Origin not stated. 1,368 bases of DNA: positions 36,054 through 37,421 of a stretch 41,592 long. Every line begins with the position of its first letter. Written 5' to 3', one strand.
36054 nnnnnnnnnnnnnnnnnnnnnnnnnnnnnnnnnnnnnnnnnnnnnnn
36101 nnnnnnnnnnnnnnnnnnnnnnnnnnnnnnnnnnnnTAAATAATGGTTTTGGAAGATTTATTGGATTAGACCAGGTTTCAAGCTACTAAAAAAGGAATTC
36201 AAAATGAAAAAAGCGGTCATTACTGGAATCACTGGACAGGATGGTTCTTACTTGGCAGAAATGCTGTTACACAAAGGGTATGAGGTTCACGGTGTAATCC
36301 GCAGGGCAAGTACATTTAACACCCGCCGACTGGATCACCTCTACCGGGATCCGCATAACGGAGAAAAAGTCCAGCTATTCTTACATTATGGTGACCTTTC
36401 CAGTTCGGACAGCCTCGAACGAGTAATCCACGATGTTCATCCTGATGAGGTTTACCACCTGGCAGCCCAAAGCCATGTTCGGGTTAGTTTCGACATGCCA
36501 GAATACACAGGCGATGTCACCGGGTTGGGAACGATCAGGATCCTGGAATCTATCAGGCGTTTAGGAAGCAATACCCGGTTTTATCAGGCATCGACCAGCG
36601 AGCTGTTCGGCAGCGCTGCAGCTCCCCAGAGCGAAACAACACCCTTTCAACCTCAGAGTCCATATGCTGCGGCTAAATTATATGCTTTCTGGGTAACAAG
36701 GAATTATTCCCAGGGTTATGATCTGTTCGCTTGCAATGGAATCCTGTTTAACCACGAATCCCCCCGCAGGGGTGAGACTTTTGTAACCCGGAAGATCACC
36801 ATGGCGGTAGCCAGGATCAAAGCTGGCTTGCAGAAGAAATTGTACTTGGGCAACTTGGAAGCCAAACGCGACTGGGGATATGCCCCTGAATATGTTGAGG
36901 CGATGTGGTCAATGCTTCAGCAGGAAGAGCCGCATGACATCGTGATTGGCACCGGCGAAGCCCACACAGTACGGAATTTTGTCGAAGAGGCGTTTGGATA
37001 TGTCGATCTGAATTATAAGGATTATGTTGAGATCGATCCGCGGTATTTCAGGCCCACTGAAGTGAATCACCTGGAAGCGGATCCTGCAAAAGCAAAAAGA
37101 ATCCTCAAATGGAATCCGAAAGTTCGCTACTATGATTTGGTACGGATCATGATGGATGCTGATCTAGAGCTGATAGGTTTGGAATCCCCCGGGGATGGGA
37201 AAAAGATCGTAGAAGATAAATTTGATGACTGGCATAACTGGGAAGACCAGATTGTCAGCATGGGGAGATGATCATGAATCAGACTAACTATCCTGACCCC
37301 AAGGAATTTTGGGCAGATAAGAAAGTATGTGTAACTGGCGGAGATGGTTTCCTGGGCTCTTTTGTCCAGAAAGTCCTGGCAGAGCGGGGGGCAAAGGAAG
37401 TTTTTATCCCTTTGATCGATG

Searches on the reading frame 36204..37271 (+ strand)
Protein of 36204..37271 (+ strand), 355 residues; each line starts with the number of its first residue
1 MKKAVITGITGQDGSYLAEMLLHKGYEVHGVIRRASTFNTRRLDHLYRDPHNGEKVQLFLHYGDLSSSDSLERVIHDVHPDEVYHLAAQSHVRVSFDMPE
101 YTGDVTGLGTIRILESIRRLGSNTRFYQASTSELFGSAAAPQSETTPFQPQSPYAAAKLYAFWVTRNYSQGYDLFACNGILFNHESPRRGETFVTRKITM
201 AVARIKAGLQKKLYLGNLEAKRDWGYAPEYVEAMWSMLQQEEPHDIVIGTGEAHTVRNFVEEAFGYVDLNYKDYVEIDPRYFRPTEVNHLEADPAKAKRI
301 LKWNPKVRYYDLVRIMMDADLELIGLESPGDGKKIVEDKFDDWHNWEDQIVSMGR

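Call 8: search_protein_families(library=pfam, proteins=[window:36204-37271:+])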
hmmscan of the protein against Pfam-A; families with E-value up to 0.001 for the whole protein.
window:36204-37271:+ (355 aa): 4 families
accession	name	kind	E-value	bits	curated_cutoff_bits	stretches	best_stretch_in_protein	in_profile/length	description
PF16363.11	GDP_Man_Dehyd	-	1.3e-137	459.1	27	1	6-316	2-332/332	GDP-mannose 4,6 dehydratase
PF01370.27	Epimerase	-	2.5e-72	243.6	20.9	1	5-249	2-240/240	NAD dependent epimerase/dehydratase family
PF04321.23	RmlD_sub_bind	-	1.7e-07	31.1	27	1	4-160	3-131/287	RmlD substrate binding domain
PF02719.21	Polysacc_synt_2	-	8.3e-05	22.3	20.2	1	5-94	2-92/293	Polysaccharide biosynthesis protein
